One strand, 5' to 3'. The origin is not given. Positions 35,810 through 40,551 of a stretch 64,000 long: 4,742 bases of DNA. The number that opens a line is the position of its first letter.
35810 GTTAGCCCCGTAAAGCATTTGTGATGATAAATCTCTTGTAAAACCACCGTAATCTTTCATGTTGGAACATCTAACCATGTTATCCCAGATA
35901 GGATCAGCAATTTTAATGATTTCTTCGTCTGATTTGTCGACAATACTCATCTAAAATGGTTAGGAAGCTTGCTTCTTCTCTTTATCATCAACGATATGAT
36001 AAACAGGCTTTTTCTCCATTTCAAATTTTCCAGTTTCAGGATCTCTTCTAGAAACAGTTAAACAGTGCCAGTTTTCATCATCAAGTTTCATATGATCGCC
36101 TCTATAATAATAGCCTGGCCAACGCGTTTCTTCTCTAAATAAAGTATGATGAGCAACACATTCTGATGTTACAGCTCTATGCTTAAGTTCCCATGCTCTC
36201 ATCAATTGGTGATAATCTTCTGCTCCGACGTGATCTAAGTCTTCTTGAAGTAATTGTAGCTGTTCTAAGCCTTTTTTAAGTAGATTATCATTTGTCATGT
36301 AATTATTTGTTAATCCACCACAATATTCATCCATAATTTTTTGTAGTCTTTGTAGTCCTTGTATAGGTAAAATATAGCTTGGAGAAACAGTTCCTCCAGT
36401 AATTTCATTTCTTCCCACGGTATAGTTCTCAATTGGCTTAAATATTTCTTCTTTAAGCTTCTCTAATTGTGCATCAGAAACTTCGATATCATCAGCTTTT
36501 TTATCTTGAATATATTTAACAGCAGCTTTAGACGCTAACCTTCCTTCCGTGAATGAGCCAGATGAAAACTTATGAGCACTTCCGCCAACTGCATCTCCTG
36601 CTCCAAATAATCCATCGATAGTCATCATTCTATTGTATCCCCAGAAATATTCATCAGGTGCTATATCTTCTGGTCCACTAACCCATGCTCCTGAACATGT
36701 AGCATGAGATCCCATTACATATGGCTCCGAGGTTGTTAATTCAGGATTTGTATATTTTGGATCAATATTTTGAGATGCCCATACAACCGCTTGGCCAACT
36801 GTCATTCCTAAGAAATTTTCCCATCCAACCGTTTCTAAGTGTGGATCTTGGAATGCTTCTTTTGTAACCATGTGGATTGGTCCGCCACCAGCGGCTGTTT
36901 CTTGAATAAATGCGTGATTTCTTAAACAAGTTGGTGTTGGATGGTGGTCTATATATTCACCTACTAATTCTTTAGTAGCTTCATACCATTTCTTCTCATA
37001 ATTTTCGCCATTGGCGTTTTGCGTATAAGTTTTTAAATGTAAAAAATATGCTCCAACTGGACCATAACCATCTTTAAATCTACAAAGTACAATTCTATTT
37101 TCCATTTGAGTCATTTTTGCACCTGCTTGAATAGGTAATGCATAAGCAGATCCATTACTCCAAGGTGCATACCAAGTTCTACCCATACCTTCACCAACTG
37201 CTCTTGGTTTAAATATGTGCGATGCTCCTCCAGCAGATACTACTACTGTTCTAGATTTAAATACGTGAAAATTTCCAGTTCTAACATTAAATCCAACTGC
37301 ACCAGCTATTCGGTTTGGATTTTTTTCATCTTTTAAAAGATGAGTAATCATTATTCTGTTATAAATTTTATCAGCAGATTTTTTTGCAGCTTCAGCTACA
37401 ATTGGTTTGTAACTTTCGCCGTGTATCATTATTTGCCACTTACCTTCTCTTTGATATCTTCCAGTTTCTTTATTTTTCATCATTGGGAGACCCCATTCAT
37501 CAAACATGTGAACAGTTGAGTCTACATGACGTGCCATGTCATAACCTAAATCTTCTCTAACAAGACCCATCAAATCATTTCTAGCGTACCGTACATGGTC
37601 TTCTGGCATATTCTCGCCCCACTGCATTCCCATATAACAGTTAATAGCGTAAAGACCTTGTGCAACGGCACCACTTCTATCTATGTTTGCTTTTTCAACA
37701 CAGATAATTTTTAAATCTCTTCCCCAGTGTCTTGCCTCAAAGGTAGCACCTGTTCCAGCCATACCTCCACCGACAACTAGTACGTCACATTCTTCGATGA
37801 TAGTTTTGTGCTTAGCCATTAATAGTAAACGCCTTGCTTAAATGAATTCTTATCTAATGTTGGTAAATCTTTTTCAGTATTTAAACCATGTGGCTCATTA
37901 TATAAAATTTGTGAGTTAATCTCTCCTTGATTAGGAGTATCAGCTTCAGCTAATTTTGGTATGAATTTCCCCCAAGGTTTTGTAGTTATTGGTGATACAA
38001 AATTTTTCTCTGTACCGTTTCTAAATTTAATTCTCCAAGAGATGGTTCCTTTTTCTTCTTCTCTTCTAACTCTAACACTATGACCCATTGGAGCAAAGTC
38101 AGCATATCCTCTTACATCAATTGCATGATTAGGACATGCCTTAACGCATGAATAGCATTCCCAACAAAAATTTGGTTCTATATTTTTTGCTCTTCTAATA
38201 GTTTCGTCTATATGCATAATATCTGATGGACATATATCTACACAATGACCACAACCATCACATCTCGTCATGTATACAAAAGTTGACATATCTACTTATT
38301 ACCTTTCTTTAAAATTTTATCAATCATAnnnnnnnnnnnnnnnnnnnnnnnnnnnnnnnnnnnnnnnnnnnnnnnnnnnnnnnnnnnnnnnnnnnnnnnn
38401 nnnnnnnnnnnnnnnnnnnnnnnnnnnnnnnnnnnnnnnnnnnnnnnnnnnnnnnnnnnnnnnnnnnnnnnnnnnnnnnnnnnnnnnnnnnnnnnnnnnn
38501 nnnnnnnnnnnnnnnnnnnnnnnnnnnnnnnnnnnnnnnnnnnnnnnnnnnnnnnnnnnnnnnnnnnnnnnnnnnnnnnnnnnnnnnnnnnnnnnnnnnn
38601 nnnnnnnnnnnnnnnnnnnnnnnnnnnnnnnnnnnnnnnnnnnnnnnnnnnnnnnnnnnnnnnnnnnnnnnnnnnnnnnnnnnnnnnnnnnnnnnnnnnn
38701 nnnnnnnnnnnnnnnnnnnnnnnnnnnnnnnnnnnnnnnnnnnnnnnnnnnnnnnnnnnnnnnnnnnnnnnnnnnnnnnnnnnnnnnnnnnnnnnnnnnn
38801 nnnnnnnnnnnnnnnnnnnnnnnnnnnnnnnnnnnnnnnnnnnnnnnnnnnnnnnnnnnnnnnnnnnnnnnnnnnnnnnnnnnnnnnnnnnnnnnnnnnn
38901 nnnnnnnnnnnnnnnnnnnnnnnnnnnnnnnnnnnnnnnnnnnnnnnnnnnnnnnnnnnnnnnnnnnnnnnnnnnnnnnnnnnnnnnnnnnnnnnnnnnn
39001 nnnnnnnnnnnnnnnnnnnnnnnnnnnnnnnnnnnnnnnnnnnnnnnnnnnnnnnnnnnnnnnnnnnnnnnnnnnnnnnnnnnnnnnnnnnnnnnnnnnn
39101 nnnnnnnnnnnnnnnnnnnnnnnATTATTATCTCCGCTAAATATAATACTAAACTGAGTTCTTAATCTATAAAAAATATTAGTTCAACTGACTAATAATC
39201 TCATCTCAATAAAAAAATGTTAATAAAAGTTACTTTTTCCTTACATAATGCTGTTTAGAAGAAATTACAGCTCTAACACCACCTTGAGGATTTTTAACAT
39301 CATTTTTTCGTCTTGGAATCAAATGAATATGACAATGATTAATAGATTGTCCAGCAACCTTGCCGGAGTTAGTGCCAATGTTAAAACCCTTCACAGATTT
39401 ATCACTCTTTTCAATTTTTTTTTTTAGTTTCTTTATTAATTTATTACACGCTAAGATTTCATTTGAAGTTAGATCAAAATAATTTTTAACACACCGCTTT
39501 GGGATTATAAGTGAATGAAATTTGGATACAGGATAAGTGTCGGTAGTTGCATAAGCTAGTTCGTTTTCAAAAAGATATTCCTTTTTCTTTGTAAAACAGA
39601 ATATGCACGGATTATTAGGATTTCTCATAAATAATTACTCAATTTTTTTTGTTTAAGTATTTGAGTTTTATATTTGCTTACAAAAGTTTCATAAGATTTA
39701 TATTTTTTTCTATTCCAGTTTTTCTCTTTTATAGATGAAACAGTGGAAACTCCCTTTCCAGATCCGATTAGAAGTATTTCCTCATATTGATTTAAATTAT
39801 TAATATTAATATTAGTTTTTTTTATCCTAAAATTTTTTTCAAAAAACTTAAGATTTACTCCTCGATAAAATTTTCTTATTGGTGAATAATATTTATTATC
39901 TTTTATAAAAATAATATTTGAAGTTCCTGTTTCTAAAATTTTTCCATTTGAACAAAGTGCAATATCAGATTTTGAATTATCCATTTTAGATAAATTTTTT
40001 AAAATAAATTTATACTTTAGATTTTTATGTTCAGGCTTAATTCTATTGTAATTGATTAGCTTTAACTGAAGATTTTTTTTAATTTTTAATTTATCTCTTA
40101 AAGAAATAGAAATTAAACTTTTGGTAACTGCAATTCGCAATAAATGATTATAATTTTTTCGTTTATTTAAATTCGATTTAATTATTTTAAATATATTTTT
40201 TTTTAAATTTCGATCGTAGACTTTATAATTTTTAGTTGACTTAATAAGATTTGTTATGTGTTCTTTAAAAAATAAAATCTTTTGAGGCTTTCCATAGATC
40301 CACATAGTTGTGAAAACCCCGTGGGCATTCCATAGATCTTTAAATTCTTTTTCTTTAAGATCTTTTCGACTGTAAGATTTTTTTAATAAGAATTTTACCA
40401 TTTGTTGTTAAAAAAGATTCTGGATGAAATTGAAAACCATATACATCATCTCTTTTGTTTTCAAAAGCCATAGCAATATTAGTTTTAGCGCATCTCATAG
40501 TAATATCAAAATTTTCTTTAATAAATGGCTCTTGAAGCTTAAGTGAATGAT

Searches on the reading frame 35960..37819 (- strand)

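Call 22: search_protein_families(library=pfam, proteins=[window:35960-37819:-], max_evalue=0.001)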
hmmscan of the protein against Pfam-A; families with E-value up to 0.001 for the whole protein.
window:35960-37819:- (619 aa): 3 families
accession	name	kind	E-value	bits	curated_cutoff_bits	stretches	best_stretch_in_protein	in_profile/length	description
PF00890.30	FAD_binding_2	-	1.9e-18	67.3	20.4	1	12-241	1-249/414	FAD binding domain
PF02910.25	Succ_DH_flav_C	-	1.2e-12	48.4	20.8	1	490-606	2-116/130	Fumarate reductase flavoprotein C-term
PF01266.30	DAO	-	0.00069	19.7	27.9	0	12-105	1-92/353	FAD dependent oxidoreductase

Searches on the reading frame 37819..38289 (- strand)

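Call 22: search_protein_families(library=pfam, proteins=[window:37819-38289:-], max_evalue=0.001)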
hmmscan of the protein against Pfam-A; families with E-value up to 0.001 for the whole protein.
window:37819-38289:- (156 aa): 14 families
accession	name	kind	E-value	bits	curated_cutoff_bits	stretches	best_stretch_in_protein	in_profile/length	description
PF12139.13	APS-reductase_C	-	5.7e-33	113.4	25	1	59-140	1-79/82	Adenosine-5'-phosphosulfate reductase beta subunit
PF12838.12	Fer4_7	-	2.4e-11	44.3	27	1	9-55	1-51/52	4Fe-4S dicluster domain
PF00037.32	Fer4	-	2.8e-11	43.2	21.1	2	37-58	3-24/24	4Fe-4S binding domain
PF13187.11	Fer4_9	-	1.8e-09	37.9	27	1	9-57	1-52/52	4Fe-4S dicluster domain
PF13484.11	Fer4_16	-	9.3e-09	36.4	30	0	42-60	2-20/66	4Fe-4S double cluster binding domain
PF13237.11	Fer4_10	-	1.8e-07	31.4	25.5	1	8-53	7-53/53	4Fe-4S dicluster domain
PF12837.12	Fer4_6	-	7.3e-07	29.3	25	1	8-23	7-22/24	4Fe-4S binding domain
PF12800.12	Fer4_4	-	1.2e-06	28.8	24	0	42-53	4-15/17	4Fe-4S binding domain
PF12798.12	Fer4_3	-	1.7e-06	28.9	27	0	10-24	1-15/15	4Fe-4S binding domain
PF12797.12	Fer4_2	-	2.7e-06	27.4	24.5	0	5-22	5-22/22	4Fe-4S binding domain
PF25160.1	LdpA_Fe-S-bd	-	5.5e-06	26.5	27.6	1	5-26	23-44/49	LdpA Fe-S cluster-binding domain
PF13183.11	Fer4_8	-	1.2e-05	26.2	27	0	7-24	51-68/68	4Fe-4S dicluster domain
PF14697.11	Fer4_21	-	0.00026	21.5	35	0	37-58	3-24/59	4Fe-4S dicluster domain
PF13459.11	Fer4_15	-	0.00092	20.3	22.4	0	7-22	5-20/66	4Fe-4S single cluster domain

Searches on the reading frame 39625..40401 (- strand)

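Call 22: search_protein_families(library=pfam, proteins=[window:39625-40401:-], max_evalue=0.001)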
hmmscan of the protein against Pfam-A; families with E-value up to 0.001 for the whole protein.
window:39625-40401:- (258 aa): 1 family
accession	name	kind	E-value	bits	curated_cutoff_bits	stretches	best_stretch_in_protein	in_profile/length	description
PF01063.24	Aminotran_4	-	6.1e-22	79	28.5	1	28-224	1-223/223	Amino-transferase class IV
